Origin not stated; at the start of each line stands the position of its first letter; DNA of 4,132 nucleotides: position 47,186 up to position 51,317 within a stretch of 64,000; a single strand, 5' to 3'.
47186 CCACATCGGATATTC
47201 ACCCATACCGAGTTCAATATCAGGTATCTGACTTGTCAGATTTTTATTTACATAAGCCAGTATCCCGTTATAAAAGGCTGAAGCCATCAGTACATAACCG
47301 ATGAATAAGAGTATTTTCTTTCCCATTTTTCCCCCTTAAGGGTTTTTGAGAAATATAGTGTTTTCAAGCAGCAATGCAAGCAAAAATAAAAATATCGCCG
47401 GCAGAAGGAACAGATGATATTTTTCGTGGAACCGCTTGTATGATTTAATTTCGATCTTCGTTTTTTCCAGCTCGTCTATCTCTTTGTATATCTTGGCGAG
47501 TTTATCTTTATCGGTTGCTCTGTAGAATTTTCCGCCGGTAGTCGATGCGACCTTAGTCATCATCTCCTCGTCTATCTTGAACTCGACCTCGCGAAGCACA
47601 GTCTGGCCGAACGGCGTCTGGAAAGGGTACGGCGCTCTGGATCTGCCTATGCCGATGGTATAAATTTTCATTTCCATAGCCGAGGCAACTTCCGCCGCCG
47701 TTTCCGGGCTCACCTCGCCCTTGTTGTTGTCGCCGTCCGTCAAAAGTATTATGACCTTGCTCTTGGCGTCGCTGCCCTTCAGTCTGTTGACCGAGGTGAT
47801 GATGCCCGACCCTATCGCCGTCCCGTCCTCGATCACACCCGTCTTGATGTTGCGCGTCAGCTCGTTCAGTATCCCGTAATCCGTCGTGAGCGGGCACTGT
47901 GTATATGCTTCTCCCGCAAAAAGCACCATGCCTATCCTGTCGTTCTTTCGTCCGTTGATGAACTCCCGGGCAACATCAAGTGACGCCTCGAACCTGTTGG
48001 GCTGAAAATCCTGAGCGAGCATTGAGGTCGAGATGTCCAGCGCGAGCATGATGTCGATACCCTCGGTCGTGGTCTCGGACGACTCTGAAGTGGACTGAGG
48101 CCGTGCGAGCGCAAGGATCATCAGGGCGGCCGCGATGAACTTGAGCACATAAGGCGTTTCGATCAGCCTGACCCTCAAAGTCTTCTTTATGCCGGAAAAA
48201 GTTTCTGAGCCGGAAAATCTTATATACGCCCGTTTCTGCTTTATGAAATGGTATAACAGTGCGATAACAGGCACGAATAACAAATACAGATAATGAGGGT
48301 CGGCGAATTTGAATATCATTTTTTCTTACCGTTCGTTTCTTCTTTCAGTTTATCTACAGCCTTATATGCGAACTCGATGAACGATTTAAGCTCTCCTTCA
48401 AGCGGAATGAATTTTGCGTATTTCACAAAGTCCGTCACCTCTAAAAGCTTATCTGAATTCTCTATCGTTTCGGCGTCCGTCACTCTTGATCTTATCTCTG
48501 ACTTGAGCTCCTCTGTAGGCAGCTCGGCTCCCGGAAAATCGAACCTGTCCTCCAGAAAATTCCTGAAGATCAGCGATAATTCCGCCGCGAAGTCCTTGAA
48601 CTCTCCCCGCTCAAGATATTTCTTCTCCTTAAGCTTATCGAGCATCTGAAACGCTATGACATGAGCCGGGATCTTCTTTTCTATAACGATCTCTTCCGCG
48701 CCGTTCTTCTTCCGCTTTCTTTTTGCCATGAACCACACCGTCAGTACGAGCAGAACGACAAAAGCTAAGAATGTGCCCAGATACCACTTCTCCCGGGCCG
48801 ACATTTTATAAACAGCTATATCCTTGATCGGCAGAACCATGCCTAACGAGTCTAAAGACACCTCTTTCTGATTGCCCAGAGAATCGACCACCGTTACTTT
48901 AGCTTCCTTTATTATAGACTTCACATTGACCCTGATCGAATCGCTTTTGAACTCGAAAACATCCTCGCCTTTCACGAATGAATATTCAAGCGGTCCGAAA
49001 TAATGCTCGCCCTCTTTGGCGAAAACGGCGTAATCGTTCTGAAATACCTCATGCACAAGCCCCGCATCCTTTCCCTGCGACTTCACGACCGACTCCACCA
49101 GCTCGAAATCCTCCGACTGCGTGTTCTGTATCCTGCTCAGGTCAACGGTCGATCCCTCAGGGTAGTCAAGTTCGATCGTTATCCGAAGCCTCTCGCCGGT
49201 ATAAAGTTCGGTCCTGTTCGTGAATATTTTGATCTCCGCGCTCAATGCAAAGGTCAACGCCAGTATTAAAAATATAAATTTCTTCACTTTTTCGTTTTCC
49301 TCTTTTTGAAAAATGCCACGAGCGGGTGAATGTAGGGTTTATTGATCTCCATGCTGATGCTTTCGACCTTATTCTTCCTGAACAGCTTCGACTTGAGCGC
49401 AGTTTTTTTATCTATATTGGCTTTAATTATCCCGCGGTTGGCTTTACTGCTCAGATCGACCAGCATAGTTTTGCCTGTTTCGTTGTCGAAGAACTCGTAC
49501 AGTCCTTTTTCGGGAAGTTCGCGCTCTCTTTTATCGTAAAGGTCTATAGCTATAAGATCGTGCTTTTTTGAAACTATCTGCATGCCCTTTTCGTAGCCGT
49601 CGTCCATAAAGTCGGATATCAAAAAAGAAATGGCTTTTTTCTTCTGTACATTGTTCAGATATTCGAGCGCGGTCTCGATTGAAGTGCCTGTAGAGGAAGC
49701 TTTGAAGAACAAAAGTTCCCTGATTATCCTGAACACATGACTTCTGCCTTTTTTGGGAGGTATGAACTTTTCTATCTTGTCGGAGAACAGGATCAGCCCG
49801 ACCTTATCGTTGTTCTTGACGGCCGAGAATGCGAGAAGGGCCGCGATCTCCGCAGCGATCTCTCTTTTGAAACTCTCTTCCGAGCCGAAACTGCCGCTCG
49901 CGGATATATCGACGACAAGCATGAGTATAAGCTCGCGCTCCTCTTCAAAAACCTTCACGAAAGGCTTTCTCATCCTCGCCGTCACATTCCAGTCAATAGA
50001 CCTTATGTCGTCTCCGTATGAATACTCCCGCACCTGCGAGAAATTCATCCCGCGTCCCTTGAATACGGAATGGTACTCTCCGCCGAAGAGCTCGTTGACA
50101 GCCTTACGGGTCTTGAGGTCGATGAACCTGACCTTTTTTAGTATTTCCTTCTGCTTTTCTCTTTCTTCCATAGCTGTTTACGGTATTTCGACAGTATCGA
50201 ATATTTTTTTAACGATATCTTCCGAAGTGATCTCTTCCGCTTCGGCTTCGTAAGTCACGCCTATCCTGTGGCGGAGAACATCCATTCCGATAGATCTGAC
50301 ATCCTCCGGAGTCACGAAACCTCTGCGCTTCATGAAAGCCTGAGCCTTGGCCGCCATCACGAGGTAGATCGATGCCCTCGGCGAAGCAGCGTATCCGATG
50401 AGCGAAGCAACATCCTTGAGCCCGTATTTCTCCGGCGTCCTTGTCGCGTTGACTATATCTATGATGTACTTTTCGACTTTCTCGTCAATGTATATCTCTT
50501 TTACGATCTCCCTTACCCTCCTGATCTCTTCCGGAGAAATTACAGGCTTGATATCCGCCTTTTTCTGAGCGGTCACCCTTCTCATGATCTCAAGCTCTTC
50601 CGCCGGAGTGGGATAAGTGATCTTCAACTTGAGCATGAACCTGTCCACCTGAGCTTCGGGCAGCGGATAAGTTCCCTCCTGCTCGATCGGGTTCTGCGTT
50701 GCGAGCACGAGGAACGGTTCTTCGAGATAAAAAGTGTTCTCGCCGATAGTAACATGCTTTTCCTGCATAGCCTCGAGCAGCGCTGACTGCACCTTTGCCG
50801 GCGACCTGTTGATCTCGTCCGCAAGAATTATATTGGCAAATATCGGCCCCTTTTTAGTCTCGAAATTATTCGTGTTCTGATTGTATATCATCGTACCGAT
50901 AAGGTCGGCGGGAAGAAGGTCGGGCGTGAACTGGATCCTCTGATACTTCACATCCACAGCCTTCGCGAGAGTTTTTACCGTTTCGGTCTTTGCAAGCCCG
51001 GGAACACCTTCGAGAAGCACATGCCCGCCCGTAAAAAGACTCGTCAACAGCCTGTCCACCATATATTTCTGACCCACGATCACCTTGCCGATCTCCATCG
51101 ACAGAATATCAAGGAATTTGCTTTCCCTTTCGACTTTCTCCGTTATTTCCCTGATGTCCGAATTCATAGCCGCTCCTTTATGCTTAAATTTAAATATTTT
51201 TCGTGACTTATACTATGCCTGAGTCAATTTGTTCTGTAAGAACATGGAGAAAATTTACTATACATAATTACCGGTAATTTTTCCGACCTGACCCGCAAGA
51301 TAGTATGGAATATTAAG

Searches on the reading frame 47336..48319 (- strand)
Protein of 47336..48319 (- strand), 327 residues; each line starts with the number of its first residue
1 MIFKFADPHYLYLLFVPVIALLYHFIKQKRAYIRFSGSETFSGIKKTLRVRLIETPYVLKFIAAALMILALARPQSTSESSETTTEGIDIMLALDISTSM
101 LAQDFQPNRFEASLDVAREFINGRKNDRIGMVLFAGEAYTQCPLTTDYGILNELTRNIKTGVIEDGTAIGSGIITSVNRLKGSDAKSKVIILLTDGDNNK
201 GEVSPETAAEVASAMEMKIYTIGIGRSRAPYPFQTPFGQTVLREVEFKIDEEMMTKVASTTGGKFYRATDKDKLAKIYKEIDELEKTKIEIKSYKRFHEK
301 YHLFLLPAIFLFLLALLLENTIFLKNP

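Call 38: search_protein_families(library=pfam, proteins=[window:47336-48319:-], max_evalue=0.00001)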
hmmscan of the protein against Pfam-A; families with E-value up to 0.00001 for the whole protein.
window:47336-48319:- (327 aa): 3 families
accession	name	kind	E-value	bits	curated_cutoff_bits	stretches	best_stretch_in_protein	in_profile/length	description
PF00092.34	VWA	-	4.9e-22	79.4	23.8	1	89-279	1-173/174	von Willebrand factor type A domain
PF13519.12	VWA_2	-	1.5e-18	67.8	27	1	90-196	1-106/107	von Willebrand factor type A domain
PF07584.16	BatA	-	8.1e-08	33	25.9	1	1-74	1-77/77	Aerotolerance regulator N-terminal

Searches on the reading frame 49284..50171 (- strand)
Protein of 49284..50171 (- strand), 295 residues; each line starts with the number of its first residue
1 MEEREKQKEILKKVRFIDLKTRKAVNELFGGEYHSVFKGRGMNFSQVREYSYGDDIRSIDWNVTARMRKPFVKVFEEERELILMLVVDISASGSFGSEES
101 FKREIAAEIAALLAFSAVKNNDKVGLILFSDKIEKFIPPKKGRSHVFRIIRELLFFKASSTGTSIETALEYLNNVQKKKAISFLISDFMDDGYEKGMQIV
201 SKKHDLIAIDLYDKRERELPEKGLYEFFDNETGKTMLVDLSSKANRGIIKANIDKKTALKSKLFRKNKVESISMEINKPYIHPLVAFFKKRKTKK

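Call 38: search_protein_families(library=pfam, proteins=[window:49284-50171:-], max_evalue=0.00001)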
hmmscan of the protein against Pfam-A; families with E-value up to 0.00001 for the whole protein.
window:49284-50171:- (295 aa): 2 families
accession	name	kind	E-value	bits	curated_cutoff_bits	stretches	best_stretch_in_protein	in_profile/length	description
PF01882.25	DUF58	-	9.3e-77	257.5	23.4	1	46-252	1-209/216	Protein of unknown function DUF58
PF13519.12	VWA_2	-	1.6e-17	64.5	27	1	83-188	1-106/107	von Willebrand factor type A domain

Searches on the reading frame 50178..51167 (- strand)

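Call 38: search_protein_families(library=pfam, proteins=[window:50178-51167:-], max_evalue=0.00001)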
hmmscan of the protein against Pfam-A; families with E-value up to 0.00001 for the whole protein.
window:50178-51167:- (329 aa): 4 families
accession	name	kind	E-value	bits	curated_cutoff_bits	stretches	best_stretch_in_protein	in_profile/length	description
PF07726.17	AAA_3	-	2.6e-66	221.9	27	1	49-179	1-131/131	ATPase family associated with various cellular activities (AAA)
PF17863.7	AAA_lid_2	-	1.3e-18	66.9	22.7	1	255-322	7-74/74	AAA lid domain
PF07728.20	AAA_5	-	4.7e-16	59.5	22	1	49-177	1-139/139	AAA domain (dynein-related subfamily)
PF20030.5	bpMoxR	-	2.1e-12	47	27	1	25-216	9-201/205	MoxR domain in the MoxR-vWA-beta-propeller ternary systems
